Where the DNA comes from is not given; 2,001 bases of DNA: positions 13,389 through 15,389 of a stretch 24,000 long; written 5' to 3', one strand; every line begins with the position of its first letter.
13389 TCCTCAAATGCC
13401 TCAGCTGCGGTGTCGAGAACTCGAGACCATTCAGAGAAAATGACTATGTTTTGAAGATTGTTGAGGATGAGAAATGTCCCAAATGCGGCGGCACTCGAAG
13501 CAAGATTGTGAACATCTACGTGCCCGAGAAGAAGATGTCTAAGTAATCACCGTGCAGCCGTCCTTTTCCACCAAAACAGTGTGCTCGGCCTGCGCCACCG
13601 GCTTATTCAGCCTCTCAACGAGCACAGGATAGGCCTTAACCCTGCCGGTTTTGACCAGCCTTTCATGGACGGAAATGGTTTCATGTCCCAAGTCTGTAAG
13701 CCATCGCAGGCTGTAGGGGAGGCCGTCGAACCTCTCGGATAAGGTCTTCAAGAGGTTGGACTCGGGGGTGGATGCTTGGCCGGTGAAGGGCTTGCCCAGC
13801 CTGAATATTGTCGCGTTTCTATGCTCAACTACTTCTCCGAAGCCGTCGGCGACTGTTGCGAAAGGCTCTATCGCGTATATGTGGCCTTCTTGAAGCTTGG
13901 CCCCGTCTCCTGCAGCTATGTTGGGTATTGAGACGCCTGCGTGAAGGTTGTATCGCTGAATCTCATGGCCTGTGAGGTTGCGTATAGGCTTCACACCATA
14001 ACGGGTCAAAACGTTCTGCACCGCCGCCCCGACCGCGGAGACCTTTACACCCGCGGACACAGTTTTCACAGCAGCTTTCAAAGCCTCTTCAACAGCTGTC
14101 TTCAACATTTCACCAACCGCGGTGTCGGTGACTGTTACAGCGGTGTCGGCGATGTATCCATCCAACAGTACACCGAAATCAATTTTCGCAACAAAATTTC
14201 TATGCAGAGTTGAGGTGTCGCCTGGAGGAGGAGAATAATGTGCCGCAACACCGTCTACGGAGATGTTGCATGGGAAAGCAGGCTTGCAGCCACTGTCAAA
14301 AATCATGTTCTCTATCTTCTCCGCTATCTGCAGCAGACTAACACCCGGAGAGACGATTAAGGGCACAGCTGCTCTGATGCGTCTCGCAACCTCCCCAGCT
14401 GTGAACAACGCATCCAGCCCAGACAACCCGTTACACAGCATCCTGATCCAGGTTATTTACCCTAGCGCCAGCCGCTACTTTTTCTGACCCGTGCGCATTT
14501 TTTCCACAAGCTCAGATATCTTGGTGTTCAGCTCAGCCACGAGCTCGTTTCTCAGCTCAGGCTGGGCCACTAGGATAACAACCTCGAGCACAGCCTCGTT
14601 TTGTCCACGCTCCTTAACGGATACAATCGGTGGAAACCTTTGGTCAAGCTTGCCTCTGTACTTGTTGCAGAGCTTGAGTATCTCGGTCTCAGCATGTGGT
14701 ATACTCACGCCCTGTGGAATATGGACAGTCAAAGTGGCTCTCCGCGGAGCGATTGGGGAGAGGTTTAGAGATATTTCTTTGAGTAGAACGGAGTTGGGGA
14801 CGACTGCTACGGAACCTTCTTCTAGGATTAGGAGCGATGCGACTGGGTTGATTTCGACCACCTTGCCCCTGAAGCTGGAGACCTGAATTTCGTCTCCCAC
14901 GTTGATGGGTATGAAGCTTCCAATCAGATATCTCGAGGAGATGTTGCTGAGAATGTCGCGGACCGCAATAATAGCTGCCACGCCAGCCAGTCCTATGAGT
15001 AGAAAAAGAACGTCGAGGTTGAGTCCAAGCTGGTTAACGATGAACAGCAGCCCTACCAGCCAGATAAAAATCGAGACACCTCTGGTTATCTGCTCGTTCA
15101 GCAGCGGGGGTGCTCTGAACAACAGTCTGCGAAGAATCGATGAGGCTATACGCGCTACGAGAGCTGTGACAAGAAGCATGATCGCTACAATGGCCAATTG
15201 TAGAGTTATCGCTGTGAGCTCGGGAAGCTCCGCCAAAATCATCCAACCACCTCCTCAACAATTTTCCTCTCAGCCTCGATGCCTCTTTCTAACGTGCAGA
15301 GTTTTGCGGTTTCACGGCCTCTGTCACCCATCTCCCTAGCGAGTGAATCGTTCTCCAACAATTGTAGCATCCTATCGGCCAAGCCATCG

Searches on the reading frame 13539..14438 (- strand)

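Call 73: search_protein_families(library=pfam, proteins=[window:13539-14438:-], max_evalue=0.001)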
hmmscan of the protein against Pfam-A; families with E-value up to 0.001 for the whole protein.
window:13539-14438:- (299 aa): 1 family
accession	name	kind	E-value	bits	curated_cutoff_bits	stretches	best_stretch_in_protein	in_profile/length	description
PF00557.29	Peptidase_M24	-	7.9e-30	104.6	23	1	13-201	5-196/208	Metallopeptidase family M24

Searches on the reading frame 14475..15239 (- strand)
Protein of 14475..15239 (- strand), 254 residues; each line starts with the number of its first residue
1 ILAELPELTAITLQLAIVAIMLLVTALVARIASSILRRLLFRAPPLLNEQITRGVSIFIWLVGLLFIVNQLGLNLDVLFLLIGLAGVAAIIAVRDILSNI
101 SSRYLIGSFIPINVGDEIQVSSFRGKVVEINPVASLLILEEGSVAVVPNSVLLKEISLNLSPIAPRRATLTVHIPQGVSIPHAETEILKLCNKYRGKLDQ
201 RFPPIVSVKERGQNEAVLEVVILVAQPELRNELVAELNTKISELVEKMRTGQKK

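Call 73: search_protein_families(library=pfam, proteins=[window:14475-15239:-], max_evalue=0.001)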
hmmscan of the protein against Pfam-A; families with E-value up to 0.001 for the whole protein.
window:14475-15239:- (254 aa): 1 family
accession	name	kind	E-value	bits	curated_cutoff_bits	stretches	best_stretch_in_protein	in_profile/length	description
PF00924.24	MS_channel_2nd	-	1.4e-06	28.7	20.2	1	95-161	1-67/68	Mechanosensitive ion channel, beta-domain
